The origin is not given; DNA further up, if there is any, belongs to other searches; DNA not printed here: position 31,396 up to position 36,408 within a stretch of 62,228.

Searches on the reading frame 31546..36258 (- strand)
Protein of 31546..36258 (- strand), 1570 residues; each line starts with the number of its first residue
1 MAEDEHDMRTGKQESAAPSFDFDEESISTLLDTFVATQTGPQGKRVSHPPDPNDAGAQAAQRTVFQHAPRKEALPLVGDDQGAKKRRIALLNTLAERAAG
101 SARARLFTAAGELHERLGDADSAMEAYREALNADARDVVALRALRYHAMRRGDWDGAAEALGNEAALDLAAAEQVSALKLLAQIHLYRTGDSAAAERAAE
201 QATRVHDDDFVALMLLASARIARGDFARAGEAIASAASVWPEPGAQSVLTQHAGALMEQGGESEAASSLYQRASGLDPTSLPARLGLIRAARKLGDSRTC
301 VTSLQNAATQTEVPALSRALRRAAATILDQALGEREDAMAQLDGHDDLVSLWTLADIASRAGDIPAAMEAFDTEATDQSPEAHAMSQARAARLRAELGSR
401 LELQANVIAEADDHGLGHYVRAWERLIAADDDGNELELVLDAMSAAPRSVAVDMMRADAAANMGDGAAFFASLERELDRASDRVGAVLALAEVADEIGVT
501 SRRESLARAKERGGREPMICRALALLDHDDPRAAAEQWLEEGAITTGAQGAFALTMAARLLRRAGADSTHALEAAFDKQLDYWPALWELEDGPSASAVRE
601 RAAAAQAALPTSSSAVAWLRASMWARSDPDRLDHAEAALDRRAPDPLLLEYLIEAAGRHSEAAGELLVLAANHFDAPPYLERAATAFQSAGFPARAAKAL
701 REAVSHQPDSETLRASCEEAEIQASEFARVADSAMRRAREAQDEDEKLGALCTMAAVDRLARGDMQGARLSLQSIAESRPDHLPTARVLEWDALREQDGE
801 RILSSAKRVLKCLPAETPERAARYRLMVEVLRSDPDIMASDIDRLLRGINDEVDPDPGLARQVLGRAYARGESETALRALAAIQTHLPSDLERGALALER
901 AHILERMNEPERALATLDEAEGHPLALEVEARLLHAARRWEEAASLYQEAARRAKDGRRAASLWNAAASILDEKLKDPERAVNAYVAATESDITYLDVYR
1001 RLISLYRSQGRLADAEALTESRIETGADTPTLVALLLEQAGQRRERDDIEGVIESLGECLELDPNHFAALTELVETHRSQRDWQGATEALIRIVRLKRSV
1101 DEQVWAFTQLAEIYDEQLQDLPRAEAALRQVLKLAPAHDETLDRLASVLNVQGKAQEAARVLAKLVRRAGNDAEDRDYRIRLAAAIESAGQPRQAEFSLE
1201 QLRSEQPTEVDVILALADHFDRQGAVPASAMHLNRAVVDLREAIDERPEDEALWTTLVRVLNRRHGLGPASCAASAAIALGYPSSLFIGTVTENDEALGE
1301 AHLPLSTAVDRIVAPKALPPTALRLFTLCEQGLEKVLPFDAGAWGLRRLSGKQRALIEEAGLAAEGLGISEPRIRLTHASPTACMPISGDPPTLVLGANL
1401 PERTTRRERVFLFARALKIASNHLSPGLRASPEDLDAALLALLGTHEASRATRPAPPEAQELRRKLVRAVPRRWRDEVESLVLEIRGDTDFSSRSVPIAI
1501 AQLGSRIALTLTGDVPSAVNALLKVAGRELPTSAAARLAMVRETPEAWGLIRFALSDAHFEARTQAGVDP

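Call 74: search_protein_families(library=pfam, proteins=[window:31546-36258:-])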
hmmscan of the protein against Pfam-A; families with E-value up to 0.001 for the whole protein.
window:31546-36258:- (1570 aa): 13 families
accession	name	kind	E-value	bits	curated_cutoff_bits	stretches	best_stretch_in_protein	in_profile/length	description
PF14559.12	TPR_19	-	5.7e-17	62.2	25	0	1119-1174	5-60/68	Tetratricopeptide repeat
PF13181.12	TPR_8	-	3.5e-13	49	25.7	0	104-135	1-32/34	Tetratricopeptide repeat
PF13428.12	TPR_14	-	7.1e-11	42.1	23.5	0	106-144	3-41/44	Tetratricopeptide repeat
PF25064.1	ARM_TT21_5th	-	3.3e-10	40.8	27.8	0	1118-1204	14-100/117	TT21 fifth ARM repeats domain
PF07719.23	TPR_2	-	1.2e-07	31.8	27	0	106-134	3-31/34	Tetratricopeptide repeat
PF25058.1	ARM_TT21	-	1.3e-06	28.9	27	1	954-1073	20-134/155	Tetratricopeptide repeat protein 21 ARM repeat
PF13429.12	TPR_15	-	4.1e-06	26.9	26.2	1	1069-1237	112-274/280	Tetratricopeptide repeat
PF23914.1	TPR_CcmH_CycH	-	8.9e-06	26.1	42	1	1027-1172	10-154/158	Cytochrome c-type biogenesis protein H TPR domain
PF13431.12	TPR_17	-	2e-05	24.9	24.4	0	1058-1086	4-32/34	Tetratricopeptide repeat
PF13424.12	TPR_12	-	4e-05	24.2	30.1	0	1068-1136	4-76/77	Tetratricopeptide repeat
PF00515.34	TPR_1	-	0.00025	21.1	27.8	0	111-131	8-28/34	Tetratricopeptide repeat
PF13432.12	TPR_16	-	0.00084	20.2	32.7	1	186-236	7-57/65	Tetratricopeptide repeat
PF25060.1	ARM_TT21_2nd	-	0.00094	19.2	27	0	1120-1168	203-251/270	Tetratricopeptide repeat protein 21 second ARM domain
